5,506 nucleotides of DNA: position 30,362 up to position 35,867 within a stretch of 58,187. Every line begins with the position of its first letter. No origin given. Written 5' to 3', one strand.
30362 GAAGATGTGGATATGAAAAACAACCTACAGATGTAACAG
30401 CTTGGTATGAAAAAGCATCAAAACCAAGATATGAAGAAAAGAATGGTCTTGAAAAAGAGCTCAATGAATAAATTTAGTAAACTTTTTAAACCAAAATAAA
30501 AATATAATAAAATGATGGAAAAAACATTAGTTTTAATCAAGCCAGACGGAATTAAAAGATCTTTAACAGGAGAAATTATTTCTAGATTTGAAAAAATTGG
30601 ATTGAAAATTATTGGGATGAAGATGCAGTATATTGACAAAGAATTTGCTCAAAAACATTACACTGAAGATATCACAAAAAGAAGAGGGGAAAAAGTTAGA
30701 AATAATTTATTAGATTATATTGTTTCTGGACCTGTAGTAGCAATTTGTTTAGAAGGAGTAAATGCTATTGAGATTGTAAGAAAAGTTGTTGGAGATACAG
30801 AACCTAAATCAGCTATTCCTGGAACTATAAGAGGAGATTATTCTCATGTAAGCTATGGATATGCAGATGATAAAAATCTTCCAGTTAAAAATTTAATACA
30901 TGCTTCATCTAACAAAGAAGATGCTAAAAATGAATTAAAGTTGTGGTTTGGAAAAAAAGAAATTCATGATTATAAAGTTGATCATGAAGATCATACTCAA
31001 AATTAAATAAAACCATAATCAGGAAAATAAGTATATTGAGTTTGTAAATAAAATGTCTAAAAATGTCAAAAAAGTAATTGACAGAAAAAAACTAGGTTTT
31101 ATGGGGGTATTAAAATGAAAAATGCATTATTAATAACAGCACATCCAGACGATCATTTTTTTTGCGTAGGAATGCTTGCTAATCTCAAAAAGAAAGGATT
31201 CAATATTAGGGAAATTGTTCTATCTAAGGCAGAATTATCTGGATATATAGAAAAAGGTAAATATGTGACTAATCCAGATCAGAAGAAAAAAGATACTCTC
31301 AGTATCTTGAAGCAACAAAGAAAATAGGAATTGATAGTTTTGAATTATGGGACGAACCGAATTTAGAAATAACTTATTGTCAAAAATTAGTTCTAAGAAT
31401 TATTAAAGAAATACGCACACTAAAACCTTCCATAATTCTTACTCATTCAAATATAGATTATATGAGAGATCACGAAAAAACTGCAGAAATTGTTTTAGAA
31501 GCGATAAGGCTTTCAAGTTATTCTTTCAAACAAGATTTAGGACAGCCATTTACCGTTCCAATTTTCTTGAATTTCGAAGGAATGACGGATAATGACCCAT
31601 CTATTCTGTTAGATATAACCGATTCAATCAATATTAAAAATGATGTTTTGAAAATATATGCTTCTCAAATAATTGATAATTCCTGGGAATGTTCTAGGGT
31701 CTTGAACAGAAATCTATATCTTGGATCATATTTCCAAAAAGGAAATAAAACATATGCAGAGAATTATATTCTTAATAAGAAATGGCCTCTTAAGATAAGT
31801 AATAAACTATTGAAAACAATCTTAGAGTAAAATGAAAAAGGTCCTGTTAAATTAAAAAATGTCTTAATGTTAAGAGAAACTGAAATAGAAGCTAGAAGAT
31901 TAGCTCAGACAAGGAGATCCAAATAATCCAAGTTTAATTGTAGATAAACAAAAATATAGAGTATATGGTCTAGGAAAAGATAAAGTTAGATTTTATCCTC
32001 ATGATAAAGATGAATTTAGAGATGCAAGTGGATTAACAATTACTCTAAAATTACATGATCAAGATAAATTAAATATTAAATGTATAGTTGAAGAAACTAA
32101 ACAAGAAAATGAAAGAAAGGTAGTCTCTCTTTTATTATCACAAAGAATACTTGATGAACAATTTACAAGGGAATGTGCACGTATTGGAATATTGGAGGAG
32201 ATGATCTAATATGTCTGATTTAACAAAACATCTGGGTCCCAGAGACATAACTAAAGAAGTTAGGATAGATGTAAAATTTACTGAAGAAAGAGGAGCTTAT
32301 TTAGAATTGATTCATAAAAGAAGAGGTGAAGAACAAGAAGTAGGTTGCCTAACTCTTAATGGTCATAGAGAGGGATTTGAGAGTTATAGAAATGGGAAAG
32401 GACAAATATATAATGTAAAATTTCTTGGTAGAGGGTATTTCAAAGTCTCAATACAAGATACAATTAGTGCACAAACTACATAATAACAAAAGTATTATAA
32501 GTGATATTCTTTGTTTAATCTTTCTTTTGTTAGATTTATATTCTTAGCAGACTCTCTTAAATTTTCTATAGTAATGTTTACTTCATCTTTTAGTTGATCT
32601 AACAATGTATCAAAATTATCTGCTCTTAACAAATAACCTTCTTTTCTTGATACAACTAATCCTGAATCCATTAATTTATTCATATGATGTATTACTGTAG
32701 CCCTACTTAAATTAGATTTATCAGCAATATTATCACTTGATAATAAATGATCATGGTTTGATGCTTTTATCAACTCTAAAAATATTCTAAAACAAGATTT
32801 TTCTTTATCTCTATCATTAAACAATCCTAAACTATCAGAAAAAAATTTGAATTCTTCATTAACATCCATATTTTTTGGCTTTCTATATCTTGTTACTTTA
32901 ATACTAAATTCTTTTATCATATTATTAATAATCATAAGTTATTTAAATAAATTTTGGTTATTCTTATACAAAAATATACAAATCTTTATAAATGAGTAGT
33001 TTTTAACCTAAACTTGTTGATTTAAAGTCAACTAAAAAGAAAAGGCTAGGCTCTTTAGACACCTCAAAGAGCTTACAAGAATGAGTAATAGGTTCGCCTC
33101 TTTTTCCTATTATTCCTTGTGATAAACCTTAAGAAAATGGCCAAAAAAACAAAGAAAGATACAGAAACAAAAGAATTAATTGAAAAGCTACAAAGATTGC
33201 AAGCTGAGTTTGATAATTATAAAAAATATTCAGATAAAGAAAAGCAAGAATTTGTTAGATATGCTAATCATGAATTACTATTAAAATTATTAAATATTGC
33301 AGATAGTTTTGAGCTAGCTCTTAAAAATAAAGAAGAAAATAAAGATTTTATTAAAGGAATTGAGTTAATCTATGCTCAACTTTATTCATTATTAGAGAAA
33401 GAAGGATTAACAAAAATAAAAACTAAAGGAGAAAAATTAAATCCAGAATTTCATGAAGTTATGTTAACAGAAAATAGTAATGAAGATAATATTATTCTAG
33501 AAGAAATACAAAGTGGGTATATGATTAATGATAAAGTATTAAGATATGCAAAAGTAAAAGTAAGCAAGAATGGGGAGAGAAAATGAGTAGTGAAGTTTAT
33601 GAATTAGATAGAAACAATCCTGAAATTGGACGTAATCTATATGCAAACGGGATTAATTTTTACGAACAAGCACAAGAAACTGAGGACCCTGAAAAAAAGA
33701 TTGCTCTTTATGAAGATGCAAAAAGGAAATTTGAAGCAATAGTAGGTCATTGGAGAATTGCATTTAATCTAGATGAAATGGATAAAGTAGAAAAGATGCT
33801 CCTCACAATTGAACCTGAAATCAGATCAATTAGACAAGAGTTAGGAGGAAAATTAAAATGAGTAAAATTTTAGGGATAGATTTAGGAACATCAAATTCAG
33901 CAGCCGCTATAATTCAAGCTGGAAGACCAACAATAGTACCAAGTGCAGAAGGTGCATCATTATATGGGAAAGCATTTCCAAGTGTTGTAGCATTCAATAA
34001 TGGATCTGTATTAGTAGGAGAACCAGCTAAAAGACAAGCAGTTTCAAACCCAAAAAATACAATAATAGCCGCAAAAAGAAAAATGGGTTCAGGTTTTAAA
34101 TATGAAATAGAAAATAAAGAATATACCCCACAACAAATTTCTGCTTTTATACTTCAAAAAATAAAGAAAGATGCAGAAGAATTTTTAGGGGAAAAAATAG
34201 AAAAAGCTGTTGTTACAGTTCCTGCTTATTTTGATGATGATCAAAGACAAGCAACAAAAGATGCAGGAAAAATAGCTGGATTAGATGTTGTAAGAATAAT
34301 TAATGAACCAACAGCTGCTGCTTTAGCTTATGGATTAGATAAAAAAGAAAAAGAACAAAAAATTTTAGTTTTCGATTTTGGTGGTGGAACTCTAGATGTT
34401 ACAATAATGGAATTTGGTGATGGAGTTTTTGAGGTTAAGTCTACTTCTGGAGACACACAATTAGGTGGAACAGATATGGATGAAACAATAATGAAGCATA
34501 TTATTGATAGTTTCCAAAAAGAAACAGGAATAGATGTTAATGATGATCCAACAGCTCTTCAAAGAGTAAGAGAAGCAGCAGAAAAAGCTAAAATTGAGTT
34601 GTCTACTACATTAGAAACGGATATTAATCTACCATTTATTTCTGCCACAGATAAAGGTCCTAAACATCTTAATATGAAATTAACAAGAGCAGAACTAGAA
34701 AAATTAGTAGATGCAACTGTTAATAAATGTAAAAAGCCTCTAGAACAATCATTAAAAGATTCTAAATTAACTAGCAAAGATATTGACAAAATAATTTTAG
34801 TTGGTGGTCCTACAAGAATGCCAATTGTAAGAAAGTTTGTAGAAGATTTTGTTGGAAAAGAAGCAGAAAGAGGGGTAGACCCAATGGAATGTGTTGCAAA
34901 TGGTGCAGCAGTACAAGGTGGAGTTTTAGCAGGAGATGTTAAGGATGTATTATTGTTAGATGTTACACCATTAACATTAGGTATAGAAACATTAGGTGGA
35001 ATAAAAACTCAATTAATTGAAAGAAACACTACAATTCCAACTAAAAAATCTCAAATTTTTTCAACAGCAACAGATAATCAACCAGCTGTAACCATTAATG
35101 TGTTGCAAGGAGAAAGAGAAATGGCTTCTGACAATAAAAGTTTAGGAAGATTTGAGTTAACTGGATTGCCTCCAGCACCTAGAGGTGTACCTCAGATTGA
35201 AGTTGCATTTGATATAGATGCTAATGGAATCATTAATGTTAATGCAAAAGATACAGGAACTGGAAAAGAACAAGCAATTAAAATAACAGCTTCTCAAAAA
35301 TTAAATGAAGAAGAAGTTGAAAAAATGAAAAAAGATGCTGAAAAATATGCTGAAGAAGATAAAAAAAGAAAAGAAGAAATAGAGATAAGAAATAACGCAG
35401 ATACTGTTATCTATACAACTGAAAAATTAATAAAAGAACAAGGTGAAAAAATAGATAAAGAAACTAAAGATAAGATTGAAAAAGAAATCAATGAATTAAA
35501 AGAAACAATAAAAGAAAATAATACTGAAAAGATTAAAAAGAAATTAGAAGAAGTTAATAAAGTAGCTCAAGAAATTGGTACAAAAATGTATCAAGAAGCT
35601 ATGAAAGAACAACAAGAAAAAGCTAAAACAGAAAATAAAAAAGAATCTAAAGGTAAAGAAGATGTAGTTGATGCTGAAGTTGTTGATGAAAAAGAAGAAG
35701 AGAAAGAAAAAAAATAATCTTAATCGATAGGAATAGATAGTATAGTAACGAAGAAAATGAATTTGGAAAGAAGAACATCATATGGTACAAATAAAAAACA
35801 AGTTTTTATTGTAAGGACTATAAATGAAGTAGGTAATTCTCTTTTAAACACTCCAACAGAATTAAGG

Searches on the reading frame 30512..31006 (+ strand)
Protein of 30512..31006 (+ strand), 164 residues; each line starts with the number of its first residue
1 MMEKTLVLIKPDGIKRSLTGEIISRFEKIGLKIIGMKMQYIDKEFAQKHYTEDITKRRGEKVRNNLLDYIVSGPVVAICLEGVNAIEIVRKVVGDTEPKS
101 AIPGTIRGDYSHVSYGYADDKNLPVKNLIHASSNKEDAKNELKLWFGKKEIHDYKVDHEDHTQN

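Call 34: search_protein_families(library=pfam, proteins=[window:30512-31006:+], max_evalue=0.01)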
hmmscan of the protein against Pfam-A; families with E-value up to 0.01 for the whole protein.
window:30512-31006:+ (164 aa): 1 family
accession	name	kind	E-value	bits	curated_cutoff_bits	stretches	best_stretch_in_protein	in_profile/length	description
PF00334.24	NDK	-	2.9e-42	144.2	27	1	3-151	1-135/135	Nucleoside diphosphate kinase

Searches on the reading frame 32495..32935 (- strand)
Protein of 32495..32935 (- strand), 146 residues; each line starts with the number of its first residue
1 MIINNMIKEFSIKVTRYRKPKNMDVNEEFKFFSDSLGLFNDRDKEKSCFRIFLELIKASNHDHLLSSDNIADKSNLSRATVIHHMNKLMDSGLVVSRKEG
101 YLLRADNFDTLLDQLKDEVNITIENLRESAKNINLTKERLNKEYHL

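Call 34: search_protein_families(library=pfam, proteins=[window:32495-32935:-], max_evalue=0.01)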
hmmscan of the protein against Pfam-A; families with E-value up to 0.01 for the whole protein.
window:32495-32935:- (146 aa): 11 families
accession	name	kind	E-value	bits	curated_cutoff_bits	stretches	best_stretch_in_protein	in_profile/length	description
PF13412.12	HTH_24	-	5.9e-06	26.2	21.9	1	65-94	18-47/48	Winged helix-turn-helix DNA-binding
PF08279.18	HTH_11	-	0.00012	22.3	25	1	59-101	11-54/55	HTH domain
PF02082.26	Rrf2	-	0.00023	21.7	30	1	49-98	9-57/132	Iron-dependent Transcriptional regulator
PF12840.13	HTH_20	-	0.00024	21.5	27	1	47-96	5-50/51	Helix-turn-helix domain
PF01022.26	HTH_5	-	0.00035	20.8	22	1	70-94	21-45/47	Bacterial regulatory protein, arsR family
PF09202.17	Rio2_N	-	0.002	18.8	27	1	49-111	9-74/82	Rio2, N-terminal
PF01978.25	TrmB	-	0.0021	18.3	25.6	1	67-100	25-58/68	Sugar-specific transcriptional regulator TrmB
PF14493.12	HTH_40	-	0.0024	18.5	27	1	65-144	13-80/89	Helix-turn-helix domain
PF13545.12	HTH_Crp_2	-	0.004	17.5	27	1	65-98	23-56/70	Crp-like helix-turn-helix domain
PF09339.16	HTH_IclR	-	0.0064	16.7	22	1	65-95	19-49/52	IclR helix-turn-helix domain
PF05732.17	RepL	-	0.009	16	20.3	0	59-112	70-121/164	Firmicute plasmid replication protein (RepL)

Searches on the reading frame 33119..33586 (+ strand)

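Call 34: search_protein_families(library=pfam, proteins=[window:33119-33586:+], max_evalue=0.01)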
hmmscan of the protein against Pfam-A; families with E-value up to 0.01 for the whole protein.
window:33119-33586:+ (155 aa): 1 family
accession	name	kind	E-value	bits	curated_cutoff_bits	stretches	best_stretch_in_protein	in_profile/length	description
PF01025.24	GrpE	-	2.8e-40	138.2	25.8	1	10-150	20-165/165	GrpE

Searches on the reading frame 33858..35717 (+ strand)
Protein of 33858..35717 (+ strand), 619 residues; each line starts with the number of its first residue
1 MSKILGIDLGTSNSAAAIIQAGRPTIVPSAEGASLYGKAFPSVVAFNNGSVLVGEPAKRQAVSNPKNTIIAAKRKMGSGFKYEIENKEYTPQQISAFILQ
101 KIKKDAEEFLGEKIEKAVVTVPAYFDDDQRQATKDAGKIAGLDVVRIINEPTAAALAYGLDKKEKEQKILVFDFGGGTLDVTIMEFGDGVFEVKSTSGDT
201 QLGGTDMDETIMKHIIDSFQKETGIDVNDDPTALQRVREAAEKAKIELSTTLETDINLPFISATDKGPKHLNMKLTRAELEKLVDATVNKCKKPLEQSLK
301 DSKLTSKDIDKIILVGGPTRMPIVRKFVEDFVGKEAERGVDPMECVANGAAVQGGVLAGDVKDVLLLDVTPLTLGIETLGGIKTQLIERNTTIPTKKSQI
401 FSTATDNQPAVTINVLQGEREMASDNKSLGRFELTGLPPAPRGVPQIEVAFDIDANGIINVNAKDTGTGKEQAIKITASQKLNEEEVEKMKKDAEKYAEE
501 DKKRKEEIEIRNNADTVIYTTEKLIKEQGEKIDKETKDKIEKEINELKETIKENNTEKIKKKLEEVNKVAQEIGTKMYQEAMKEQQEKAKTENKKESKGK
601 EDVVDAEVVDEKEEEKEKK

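Call 34: search_protein_families(library=pfam, proteins=[window:33858-35717:+], max_evalue=0.01)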
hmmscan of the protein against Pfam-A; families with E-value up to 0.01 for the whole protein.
window:33858-35717:+ (619 aa): 3 families
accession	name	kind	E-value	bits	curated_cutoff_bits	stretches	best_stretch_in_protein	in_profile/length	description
PF00012.26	HSP70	-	1.5e-231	770.2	20.6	2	83-579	102-599/599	Hsp70 protein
PF06723.19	MreB_Mbl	-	2.1e-22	79.8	27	1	4-351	3-316/327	MreB/Mbl protein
PF21523.3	ParM_N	-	0.0021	18.5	27.4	0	166-235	4-77/159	Plasmid segregation protein ParM, C-terminal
